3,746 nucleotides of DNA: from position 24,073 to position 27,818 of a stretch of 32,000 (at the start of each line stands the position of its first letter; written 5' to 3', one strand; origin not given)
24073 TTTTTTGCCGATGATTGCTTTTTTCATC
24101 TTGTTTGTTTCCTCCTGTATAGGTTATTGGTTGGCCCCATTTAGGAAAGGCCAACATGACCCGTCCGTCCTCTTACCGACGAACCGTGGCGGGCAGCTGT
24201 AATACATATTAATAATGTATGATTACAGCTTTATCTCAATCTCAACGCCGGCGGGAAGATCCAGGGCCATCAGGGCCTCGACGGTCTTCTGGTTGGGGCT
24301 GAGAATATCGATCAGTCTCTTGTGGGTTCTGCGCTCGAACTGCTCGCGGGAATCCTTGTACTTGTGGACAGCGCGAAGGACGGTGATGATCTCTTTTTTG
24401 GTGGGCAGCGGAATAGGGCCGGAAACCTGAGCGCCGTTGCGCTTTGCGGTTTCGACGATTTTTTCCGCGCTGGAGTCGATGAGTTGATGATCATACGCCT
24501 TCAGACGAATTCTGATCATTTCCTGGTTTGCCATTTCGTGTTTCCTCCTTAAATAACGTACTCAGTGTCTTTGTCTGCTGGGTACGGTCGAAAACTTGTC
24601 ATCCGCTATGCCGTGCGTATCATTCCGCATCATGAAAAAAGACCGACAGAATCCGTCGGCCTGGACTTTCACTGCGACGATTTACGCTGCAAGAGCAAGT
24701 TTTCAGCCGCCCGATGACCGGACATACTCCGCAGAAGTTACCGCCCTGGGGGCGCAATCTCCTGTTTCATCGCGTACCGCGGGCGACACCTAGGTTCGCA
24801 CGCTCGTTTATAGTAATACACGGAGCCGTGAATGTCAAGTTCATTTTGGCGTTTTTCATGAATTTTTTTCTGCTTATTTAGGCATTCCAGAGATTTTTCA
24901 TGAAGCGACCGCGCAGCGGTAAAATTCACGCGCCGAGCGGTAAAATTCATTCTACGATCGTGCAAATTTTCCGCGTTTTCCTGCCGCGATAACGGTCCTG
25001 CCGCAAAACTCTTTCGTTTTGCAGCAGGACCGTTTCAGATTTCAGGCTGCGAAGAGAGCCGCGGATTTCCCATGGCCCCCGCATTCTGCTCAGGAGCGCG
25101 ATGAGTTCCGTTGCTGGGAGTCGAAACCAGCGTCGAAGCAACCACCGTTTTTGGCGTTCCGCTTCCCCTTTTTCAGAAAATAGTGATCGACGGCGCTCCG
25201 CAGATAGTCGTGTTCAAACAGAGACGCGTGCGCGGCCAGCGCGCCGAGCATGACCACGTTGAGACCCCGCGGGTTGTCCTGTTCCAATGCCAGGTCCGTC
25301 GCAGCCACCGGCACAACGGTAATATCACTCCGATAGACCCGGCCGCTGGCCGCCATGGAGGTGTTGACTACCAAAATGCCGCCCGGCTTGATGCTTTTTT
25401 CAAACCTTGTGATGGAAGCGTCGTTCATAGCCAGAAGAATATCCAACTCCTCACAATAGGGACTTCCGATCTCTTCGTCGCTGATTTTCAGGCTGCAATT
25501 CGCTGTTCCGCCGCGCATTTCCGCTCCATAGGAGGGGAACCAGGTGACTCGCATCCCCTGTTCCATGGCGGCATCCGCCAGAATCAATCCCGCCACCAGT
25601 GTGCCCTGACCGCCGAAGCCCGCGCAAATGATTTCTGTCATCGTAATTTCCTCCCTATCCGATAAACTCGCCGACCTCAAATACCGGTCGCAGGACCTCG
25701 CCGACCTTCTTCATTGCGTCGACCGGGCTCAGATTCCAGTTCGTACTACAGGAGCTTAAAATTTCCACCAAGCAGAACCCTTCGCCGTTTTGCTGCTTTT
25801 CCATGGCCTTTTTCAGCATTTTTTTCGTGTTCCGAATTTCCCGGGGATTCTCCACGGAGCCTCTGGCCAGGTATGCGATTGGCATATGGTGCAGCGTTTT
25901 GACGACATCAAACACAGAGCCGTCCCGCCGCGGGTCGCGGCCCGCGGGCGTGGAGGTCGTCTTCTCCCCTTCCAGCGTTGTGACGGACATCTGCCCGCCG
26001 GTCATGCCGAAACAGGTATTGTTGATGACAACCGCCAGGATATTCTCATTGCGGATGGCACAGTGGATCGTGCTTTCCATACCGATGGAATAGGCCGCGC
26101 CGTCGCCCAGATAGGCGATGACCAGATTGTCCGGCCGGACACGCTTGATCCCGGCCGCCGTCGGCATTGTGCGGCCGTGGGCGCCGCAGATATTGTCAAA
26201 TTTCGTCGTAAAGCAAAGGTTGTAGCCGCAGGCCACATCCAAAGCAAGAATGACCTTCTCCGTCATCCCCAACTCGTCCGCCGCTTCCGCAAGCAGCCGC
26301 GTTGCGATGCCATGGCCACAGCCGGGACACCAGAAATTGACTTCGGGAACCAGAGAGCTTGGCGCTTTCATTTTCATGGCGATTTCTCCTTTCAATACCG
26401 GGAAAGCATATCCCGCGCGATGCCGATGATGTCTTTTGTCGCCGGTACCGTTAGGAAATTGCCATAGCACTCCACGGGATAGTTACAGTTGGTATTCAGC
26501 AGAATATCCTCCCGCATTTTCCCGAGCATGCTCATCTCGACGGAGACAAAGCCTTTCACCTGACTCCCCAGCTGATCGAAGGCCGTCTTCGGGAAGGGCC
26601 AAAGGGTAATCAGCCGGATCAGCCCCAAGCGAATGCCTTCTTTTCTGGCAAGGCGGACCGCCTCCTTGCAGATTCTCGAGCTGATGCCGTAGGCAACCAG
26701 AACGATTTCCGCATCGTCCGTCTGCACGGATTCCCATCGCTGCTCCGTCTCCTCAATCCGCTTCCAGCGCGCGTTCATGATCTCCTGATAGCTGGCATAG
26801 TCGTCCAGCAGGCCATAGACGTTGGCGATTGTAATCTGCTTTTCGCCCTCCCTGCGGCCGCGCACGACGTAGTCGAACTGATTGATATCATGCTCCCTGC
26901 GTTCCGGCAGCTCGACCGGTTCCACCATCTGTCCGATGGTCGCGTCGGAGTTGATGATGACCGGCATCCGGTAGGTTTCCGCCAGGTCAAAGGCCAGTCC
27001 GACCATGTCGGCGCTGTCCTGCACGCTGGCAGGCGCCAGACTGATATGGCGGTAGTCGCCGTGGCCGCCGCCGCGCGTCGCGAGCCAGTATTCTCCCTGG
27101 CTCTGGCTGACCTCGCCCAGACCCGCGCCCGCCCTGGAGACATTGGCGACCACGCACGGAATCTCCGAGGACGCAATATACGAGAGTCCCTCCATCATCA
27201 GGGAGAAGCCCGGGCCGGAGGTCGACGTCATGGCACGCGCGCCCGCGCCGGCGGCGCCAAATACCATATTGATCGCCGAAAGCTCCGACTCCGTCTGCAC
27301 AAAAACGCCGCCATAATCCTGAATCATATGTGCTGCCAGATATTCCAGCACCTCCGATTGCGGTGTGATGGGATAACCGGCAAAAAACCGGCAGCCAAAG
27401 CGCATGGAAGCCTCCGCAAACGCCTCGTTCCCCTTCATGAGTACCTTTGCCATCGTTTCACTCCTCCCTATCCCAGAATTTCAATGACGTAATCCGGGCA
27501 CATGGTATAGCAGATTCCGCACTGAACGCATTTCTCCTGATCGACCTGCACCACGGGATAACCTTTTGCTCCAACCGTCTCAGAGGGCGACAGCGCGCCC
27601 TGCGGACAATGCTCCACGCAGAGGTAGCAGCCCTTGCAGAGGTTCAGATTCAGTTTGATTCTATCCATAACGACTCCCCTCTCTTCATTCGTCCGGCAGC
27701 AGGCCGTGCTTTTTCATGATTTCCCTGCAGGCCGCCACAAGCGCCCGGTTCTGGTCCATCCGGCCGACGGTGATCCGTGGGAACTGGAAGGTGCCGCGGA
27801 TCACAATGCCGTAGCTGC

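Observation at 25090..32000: Compact 7-gene operon joins an MttB-family methyltransferase to an aminotransferase, a 2-oxoacid:ferredoxin oxidoreductase and an ADP-forming acyl-CoA synthetase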

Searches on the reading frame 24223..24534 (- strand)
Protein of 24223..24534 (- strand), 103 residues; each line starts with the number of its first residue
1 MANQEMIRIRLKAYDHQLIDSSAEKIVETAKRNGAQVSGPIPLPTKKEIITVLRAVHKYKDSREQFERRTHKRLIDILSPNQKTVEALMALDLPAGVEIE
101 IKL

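Call 30: find_encoding_contigs(protein=window:24223-24534:-, flank=10000, max_places=10)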
Protein window:24223-24534:- (103 aa): no gene with exactly this product is on record in the collection.

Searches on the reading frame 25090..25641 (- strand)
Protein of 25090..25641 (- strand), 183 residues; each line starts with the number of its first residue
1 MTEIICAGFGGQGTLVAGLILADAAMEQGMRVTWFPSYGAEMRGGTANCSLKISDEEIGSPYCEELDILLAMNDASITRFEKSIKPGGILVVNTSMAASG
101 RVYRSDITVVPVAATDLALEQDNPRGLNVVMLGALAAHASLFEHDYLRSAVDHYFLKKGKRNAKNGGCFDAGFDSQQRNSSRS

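Call 5: search_protein_families(library=pfam, proteins=[window:25090-25641:-])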
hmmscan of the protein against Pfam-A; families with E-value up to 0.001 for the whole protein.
window:25090-25641:- (183 aa): 1 family
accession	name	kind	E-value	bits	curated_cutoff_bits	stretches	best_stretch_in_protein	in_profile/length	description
PF01558.24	POR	-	1.6e-40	139.6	27.4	1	10-174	1-173/173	Pyruvate ferredoxin/flavodoxin oxidoreductase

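Call 6: search_protein_families(library=ncbifam, proteins=[window:25090-25641:-])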
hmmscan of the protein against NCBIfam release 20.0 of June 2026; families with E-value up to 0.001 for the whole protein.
window:25090-25641:- (183 aa): 24 families
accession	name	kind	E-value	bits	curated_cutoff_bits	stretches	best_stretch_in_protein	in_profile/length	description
NF006323.0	PRK08537.1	equivalog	5.8e-26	90.9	235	1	2-176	3-178/181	2-oxoacid:ferredoxin oxidoreductase subunit gamma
TIGR02175.1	PorC_KorC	subfamily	6.6e-25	87.9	81.1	1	1-164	1-163/177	2-oxoacid:acceptor oxidoreductase, gamma subunit, pyruvate/2-ketoisovalerate family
TIGR03710.1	OAFO_sf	subfamily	5.2e-23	81.4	482.75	1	4-180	4-177/561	2-oxoacid:acceptor oxidoreductase subunit alpha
NF004916.0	PRK06274.1-2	equivalog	5.7e-21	75.4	227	1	3-175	4-175/178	indolepyruvate oxidoreductase subunit beta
NF006321.0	PRK08534.1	equivalog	4.3e-20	72.2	225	1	1-164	1-168/181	pyruvate ferredoxin oxidoreductase subunit gamma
NF005322.0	PRK06853.1-2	equivalog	6.2e-20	71.8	237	1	2-176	6-193/197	indolepyruvate oxidoreductase subunit beta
NF005324.0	PRK06853.1-4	equivalog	2.5e-19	69.9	222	1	2-179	3-192/196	indolepyruvate oxidoreductase subunit beta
NF040683.1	PorC_Meth_Thtga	equivalog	8.1e-19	68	270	1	1-163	1-163/177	pyruvate synthase subunit PorC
NF005323.0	PRK06853.1-3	equivalog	1.3e-17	64.4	238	1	3-155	8-176/197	indolepyruvate oxidoreductase subunit beta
NF006211.0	PRK08338.1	equivalog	2.7e-17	62.8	239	1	4-155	3-149/170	2-oxoacid:ferredoxin oxidoreductase subunit gamma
NF006275.0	PRK08441.1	equivalog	7.4e-17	61.5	216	1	6-109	7-112/185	2-oxoglutarate-acceptor oxidoreductase subunit OorC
NF005325.0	PRK06853.1-5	equivalog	8.1e-17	61.6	230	1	2-148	4-166/192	indolepyruvate oxidoreductase subunit beta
NF045762.1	PhenlGlyoxDHPadE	equivalog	1.8e-14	54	300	1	1-156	1-160/187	NADH-dependent phenylglyoxylate dehydrogenase subunit gamma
TIGR03334.1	IOR_beta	equivalog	2.7e-14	53.6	205.8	1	3-103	2-102/189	indolepyruvate ferredoxin oxidoreductase subunit beta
NF004917.0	PRK06274.1-3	equivalog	1e-13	51.7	284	1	3-95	4-97/203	indolepyruvate oxidoreductase subunit beta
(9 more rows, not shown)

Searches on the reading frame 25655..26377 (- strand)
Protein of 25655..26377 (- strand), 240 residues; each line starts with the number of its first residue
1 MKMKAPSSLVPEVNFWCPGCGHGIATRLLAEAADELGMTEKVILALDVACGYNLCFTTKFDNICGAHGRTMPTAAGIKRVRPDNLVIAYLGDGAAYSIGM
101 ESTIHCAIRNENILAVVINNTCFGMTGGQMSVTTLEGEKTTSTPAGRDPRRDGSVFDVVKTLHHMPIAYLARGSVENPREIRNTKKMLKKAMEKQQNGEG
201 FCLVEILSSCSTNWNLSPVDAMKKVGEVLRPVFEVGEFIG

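Call 5: search_protein_families(library=pfam, proteins=[window:25655-26377:-])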
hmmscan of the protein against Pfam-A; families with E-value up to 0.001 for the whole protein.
window:25655-26377:- (240 aa): 1 family
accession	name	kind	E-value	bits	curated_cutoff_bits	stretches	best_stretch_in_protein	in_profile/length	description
PF02775.26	TPP_enzyme_C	-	8.3e-23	81.3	21.9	1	61-206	24-151/151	Thiamine pyrophosphate enzyme, C-terminal TPP binding domain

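Call 6: search_protein_families(library=ncbifam, proteins=[window:25655-26377:-])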
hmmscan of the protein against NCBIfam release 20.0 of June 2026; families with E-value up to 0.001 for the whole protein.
window:25655-26377:- (240 aa): 23 families
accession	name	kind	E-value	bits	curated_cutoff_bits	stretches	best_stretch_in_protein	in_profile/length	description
NF008820.0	PRK11866.1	equivalog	1.2e-35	123.3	402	1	12-212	13-203/287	2-oxoacid ferredoxin oxidoreductase subunit beta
TIGR02177.1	PorB_KorB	subfamily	8.1e-33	114.1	261.9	1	16-218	3-195/286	2-oxoacid:acceptor oxidoreductase, beta subunit, pyruvate/2-ketoisovalerate family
NF007207.0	PRK09628.1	equivalog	8.7e-29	101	364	1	15-214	17-206/277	2-oxoglutarate ferredoxin oxidoreductase subunit beta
NF008821.0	PRK11869.1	equivalog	1.1e-27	96.7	438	1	16-214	16-204/286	2-oxoacid ferredoxin oxidoreductase subunit beta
NF041171.1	Oxoac_fdxbeta_Archa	equivalog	3.9e-25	88.8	423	1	14-219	3-198/296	2-oxoacid:ferredoxin oxidoreductase subunit beta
NF008819.1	PRK11865.1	equivalog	4.2e-19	68.9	405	1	17-222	21-224/300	pyruvate synthase subunit PorB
NF008818.0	PRK11864.1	subfamily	3.3e-18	65.8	405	1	15-219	19-217/300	3-methyl-2-oxobutanoate dehydrogenase subunit beta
NF045766.1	PhenlGlyoxDHPadI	equivalog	4.3e-14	52.1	700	1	69-222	213-366/443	NADH-dependent phenylglyoxylate dehydrogenase subunit beta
NF045792.1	OxalOxredbeta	equivalog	1.6e-11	43.8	590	1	17-221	24-236/311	oxalate oxidoreductase subunit beta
TIGR03336.1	IOR_alpha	equivalog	3e-10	39.1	650.9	1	7-139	349-477/595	indolepyruvate ferredoxin oxidoreductase subunit alpha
NF006203.0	PRK08327.1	equivalog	3.6e-07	29.1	456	1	58-206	424-566/571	thiamine pyrophosphate-requiring protein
NF004807.0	PRK06154.1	equivalog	5.2e-07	28.7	607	1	68-136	434-501/565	thiamine pyrophosphate-requiring protein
NF004813.0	PRK06163.1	equivalog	2.1e-06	27.6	240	1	64-133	56-125/202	hypothetical protein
NF005713.0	PRK07525.1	subfamily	2.8e-06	26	620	1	64-124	434-493/592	sulfoacetaldehyde acetyltransferase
NF006052.0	PRK08199.1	subfamily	5.3e-06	25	539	1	58-124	408-473/559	thiamine pyrophosphate protein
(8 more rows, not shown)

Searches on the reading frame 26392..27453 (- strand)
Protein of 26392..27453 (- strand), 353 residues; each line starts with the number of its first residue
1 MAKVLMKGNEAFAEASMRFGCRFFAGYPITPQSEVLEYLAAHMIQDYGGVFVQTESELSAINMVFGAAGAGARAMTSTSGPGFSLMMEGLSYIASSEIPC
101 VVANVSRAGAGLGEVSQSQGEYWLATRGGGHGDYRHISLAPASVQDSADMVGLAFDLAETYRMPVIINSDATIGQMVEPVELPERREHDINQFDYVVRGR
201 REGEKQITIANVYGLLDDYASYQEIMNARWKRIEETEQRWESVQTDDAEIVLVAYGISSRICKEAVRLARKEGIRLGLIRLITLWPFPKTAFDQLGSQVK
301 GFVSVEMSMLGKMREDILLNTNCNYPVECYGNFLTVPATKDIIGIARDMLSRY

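Call 5: search_protein_families(library=pfam, proteins=[window:26392-27453:-])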
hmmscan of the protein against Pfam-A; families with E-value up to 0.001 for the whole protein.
window:26392-27453:- (353 aa): 4 families
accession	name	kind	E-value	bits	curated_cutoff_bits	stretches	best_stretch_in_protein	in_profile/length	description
PF01855.24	POR_N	-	1.4e-52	179.2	27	1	15-241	2-227/231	Pyruvate flavodoxin/ferredoxin oxidoreductase, thiamine diP-bdg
PF17147.9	PFOR_II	-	1.8e-19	70.4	27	1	248-327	1-86/102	Pyruvate:ferredoxin oxidoreductase core domain II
PF02780.25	Transketolase_C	-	1e-06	29.1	25.9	1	244-306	6-68/124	Transketolase, C-terminal domain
PF02776.23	TPP_enzyme_N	-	0.00045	20.4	26.8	1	6-102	1-95/119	Thiamine pyrophosphate enzyme, N-terminal TPP binding domain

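Call 6: search_protein_families(library=ncbifam, proteins=[window:26392-27453:-])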
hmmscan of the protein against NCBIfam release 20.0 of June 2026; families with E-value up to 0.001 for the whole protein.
window:26392-27453:- (353 aa): 13 families
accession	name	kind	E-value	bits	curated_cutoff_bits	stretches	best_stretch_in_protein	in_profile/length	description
NF005507.0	PRK07119.1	subfamily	1.8e-129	431.6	399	1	1-343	2-342/352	3-methyl-2-oxobutanoate dehydrogenase subunit VorB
NF006412.0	PRK08659.1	equivalog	2.6e-86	290.2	411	2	3-191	5-192/378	2-oxoacid:acceptor oxidoreductase subunit alpha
TIGR03710.1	OAFO_sf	subfamily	1.2e-70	238.8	482.75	2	3-189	193-378/561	2-oxoacid:acceptor oxidoreductase subunit alpha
NF007206.0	PRK09627.1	equivalog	4.2e-61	207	579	2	2-189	2-188/375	2-oxoglutarate synthase subunit alpha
NF041170.1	Oxoac_fdxalpha_Archa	equivalog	7.7e-50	169.9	800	2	3-196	235-438/636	2-oxoacid:ferredoxin oxidoreductase subunit alpha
NF040682.1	PorA_Arch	equivalog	1e-34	120.1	550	1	3-303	3-316/387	pyruvate synthase subunit PorA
NF006232.0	PRK08366.1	equivalog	4.9e-29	101.1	646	2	3-173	7-172/394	2-ketoisovalerate ferredoxin oxidoreductase subunit alpha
NF006233.0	PRK08367.1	equivalog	2e-28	99.4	625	1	3-306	4-320/394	pyruvate ferredoxin oxidoreductase subunit alpha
NF007201.0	PRK09622.1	equivalog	3.7e-28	98.5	590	2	7-173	14-177/405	2-oxoacid:ferredoxin oxidoreductase subunit alpha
NF045764.1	PhenlGlyoxDHPadG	equivalog_domain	3.5e-27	94.9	700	2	4-189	3-186/398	NADH-dependent phenylglyoxylate dehydrogenase subunit alpha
TIGR03336.1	IOR_alpha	equivalog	6e-20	71.1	650.9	1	3-306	2-286/595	indolepyruvate ferredoxin oxidoreductase subunit alpha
NF045791.1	OxalOxredalpha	equivalog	1.5e-16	60.5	500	2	8-113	9-115/395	oxalate oxidoreductase subunit alpha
TIGR02176.1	pyruv_ox_red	equivalog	6.4e-12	44.2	911.35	1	5-301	3-319/1167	pyruvate:ferredoxin (flavodoxin) oxidoreductase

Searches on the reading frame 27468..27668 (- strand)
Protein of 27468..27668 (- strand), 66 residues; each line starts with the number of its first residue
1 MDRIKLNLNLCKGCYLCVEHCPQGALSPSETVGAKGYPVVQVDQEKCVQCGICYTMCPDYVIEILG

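Call 5: search_protein_families(library=pfam, proteins=[window:27468-27668:-])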
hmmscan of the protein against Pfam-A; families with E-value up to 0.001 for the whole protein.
window:27468-27668:- (66 aa): 14 families
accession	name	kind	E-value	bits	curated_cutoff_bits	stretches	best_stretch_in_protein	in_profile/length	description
PF00037.32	Fer4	-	1.2e-15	57.1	21.1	2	5-26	2-23/24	4Fe-4S binding domain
PF12838.12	Fer4_7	-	5.4e-12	46.4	27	1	11-58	2-49/52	4Fe-4S dicluster domain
PF12837.12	Fer4_6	-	2.1e-11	43.6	25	2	39-62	1-24/24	4Fe-4S binding domain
PF12797.12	Fer4_2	-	1.2e-10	41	24.5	2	39-58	2-21/22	4Fe-4S binding domain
PF13237.11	Fer4_10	-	1.5e-09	38.1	25.5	1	4-58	2-53/53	4Fe-4S dicluster domain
PF14697.11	Fer4_21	-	1.6e-09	38.2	35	1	41-62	2-23/59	4Fe-4S dicluster domain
PF13187.11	Fer4_9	-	3e-09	37.2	27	1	11-60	2-50/52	4Fe-4S dicluster domain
PF13484.11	Fer4_16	-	2.7e-07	31.7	30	0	11-31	2-23/66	4Fe-4S double cluster binding domain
PF13183.11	Fer4_8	-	2.8e-06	28.2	27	0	45-58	3-16/68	4Fe-4S dicluster domain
PF13459.11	Fer4_15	-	1.5e-05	26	22.4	0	40-61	1-22/66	4Fe-4S single cluster domain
PF12800.12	Fer4_4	-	3.6e-05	24.2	24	0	9-24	2-17/17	4Fe-4S binding domain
PF12798.12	Fer4_3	-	4e-05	24.6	27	0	11-25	1-15/15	4Fe-4S binding domain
PF13370.11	Fer4_13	-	0.00026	22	24.5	0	42-59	1-18/58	4Fe-4S single cluster domain of Ferredoxin I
PF13534.11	Fer4_17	-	0.00059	20.8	22.2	0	11-59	2-58/61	4Fe-4S dicluster domain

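Call 6: search_protein_families(library=ncbifam, proteins=[window:27468-27668:-])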
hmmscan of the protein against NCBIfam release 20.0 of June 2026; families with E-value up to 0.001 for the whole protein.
window:27468-27668:- (66 aa): 66 families (the best 25 are shown)
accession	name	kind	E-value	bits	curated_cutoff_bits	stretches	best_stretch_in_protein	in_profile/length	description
NF042987.1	OGOR_delta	exception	7.2e-14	51.7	125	1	4-63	26-86/89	2-oxoglutarate ferredoxin oxidoreductase subunit delta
NF040684.1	PorD_Arch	equivalog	5.5e-11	42.4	120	2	42-63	29-50/85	pyruvate synthase subunit PorD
TIGR02179.1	PorD_KorD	subfamily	2.8e-10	40.2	60.05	2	42-63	22-43/78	2-oxoacid:acceptor oxidoreductase, delta subunit, pyruvate/2-ketoisovalerate family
NF007205.0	PRK09626.1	equivalog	1.3e-09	38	93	1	7-63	15-72/105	2-oxoglutarate-acceptor oxidoreductase subunit OorD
NF042909.1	FMH_DH_FwdF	exception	4.6e-09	35.8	375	1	4-63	133-196/336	tungsten-dependent formylmethanofuran dehydrogenase subunit FwdF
TIGR02066.1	dsrB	equivalog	1.2e-08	34.4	341.5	1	13-61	185-230/341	dissimilatory-type sulfite reductase subunit beta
NF045763.1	PhenlGlyoxDHPadF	equivalog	1.6e-08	34.6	150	1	5-26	56-77/78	NADH-dependent phenylglyoxylate dehydrogenase subunit delta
NF041836.1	rnfB_Methano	equivalog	1.9e-08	34.1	445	1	11-64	218-264/265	Rnf electron transport complex subunit RnfB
NF040612.1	F420_dehyd_FpoI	exception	2.2e-08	34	180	1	41-64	38-61/135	F420H2 dehydrogenase subunit FpoI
NF043069.1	T4HPD_activ_SAM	equivalog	3.4e-08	33.2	425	1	4-66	46-101/299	trans-4-hydroxy-L-proline dehydratase activase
TIGR04041.1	activase_YjjW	hypoth_equivalog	6.6e-08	32.3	250.2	1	8-59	40-84/276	YjjW family glycine radical enzyme activase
NF005505.0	PRK07118.1-4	equivalog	1e-07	31.7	378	1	11-64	218-264/265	Fe-S cluster domain-containing protein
TIGR03294.1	FrhG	equivalog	1.3e-07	31.6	245.5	1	6-60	171-218/228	coenzyme F420 hydrogenase subunit gamma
NF043039.1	HgcAB_like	equivalog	1.7e-07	31.1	285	1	3-61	294-348/350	HgcAB-like fusion protein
NF040864.1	HgcB_ferredoxin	equivalog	1.7e-07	31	99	1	4-64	9-63/93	mercury methylation ferredoxin HgcB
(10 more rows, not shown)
